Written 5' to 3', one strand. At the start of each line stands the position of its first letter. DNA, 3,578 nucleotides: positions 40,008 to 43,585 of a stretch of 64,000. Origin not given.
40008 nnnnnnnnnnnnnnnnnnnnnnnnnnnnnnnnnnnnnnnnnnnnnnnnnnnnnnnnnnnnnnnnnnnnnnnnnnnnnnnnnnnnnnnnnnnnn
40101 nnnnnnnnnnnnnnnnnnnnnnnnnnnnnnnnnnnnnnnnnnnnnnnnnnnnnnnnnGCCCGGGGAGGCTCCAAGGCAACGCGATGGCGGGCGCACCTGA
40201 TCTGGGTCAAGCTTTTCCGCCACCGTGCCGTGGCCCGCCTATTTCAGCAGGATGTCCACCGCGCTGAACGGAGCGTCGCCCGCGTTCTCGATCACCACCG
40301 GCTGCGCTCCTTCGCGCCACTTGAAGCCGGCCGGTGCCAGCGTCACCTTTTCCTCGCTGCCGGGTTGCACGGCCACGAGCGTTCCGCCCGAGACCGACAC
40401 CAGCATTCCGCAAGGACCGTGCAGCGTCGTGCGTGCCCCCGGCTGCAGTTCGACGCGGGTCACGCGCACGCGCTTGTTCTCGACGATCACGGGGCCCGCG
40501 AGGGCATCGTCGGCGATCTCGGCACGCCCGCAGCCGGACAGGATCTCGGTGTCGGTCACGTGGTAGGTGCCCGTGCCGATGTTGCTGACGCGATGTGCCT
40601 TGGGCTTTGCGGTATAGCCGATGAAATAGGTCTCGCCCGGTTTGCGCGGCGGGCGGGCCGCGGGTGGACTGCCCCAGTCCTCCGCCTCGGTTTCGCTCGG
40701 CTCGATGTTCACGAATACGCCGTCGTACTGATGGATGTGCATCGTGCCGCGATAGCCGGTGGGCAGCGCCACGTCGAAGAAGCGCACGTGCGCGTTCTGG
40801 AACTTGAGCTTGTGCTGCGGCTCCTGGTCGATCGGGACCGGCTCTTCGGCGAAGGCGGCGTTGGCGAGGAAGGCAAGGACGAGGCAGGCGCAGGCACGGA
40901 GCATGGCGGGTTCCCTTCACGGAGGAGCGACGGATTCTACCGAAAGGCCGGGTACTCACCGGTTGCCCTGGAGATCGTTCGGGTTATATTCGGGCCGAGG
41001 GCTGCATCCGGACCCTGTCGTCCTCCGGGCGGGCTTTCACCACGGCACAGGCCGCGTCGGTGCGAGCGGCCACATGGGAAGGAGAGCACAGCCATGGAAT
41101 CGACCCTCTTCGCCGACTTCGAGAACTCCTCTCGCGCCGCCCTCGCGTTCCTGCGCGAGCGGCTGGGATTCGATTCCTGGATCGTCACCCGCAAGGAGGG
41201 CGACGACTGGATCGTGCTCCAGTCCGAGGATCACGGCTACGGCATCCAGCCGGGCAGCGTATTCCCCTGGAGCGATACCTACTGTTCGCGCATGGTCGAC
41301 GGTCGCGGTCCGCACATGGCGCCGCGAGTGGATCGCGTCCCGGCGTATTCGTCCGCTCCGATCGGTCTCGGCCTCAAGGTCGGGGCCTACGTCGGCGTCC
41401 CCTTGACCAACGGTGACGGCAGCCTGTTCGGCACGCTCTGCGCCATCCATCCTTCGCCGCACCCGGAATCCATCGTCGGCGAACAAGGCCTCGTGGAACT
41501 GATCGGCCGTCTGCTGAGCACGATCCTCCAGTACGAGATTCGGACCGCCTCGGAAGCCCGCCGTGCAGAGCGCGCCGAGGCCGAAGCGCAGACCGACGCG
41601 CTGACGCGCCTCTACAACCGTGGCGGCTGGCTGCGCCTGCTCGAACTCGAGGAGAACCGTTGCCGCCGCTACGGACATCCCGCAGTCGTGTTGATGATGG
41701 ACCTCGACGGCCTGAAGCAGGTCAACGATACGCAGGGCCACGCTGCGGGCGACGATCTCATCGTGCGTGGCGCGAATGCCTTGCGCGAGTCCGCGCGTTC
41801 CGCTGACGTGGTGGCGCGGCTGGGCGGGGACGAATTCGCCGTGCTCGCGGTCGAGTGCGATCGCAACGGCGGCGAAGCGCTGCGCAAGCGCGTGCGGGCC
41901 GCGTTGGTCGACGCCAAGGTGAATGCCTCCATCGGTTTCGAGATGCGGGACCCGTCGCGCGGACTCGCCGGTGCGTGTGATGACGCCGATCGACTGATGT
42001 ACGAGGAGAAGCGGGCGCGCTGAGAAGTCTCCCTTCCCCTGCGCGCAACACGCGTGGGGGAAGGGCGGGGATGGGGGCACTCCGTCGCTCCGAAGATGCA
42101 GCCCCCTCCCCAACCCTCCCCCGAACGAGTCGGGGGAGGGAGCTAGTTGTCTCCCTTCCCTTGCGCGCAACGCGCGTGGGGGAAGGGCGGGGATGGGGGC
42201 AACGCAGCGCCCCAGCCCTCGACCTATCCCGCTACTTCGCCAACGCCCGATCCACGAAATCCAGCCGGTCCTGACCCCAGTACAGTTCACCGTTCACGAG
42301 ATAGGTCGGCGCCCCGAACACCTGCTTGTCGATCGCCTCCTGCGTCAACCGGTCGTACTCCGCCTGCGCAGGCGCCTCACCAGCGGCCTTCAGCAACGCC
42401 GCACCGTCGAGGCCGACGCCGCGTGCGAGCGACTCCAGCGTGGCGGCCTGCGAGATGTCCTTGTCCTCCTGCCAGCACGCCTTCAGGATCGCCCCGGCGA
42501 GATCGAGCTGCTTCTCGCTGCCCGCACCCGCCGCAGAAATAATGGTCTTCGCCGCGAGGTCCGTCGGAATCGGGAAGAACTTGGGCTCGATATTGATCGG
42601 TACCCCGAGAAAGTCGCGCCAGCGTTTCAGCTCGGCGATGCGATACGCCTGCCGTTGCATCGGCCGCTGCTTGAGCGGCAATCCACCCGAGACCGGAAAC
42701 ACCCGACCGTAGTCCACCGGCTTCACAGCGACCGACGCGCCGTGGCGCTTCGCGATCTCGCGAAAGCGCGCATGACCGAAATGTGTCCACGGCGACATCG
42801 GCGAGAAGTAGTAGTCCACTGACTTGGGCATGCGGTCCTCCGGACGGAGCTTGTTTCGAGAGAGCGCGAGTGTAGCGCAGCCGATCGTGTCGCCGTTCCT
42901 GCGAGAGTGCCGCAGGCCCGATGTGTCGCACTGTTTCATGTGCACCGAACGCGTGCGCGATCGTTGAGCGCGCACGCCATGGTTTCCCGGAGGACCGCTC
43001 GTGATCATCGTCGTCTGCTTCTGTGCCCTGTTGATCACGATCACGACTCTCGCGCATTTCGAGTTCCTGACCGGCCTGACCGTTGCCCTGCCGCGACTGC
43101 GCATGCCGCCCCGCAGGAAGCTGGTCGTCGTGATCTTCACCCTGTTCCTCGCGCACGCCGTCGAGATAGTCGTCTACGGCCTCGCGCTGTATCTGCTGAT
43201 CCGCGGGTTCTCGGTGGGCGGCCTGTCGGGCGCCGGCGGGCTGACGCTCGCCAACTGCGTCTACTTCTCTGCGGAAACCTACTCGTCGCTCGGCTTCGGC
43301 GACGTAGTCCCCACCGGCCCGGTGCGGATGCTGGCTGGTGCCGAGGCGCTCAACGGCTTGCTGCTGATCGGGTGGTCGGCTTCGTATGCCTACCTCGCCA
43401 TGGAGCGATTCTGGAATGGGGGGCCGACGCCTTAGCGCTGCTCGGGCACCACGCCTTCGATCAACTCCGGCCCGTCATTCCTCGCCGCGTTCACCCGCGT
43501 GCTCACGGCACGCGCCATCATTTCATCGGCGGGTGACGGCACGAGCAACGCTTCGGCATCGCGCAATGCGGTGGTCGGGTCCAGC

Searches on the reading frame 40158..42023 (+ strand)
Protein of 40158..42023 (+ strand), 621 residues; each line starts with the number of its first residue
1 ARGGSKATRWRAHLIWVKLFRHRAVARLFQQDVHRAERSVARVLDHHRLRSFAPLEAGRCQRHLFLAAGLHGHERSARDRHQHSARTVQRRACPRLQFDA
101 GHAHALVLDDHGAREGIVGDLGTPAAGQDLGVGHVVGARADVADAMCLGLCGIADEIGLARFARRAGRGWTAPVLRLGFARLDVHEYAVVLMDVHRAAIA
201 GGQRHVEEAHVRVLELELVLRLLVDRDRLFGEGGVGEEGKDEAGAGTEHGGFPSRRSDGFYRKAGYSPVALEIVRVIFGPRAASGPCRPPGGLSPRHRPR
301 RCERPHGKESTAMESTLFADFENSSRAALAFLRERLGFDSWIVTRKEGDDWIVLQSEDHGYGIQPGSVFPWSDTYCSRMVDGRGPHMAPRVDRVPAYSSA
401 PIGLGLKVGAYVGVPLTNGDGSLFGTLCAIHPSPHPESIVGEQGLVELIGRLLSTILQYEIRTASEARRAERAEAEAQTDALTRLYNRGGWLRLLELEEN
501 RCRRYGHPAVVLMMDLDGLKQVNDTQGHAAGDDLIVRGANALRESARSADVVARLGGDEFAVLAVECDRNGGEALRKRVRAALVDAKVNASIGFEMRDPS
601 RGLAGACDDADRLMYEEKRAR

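Call 34: search_protein_families(library=pfam, proteins=[window:40158-42023:+], max_evalue=0.001)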
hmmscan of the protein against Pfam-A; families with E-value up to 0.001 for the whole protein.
window:40158-42023:+ (621 aa): 2 families
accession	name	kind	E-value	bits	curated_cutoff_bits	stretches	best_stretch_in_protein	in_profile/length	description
PF00990.26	GGDEF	-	7.4e-29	101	23.8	1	477-619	1-156/161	Diguanylate cyclase, GGDEF domain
PF01590.32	GAF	-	3.9e-06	27.9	22.4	1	323-454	4-130/133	GAF domain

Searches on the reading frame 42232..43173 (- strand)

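Call 34: search_protein_families(library=pfam, proteins=[window:42232-43173:-], max_evalue=0.001)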
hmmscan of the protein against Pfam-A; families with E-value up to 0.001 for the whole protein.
window:42232-43173:- (313 aa): 1 family
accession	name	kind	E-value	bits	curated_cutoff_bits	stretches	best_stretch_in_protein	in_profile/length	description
PF01323.26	DSBA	-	4e-32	112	25.6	1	119-311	2-190/191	DSBA-like thioredoxin domain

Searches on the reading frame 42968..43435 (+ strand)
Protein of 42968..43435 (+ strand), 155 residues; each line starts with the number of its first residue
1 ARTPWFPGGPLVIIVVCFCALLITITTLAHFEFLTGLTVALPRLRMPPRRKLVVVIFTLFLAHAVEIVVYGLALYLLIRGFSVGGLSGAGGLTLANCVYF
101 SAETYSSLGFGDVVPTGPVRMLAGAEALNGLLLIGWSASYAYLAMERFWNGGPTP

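Call 34: search_protein_families(library=pfam, proteins=[window:42968-43435:+], max_evalue=0.001)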
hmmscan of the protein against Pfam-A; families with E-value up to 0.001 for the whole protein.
window:42968-43435:+ (155 aa): 1 family
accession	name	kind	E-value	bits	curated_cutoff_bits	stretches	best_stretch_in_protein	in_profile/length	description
PF07885.22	Ion_trans_2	-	9.4e-11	41.9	22.5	1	65-140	4-72/79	Ion channel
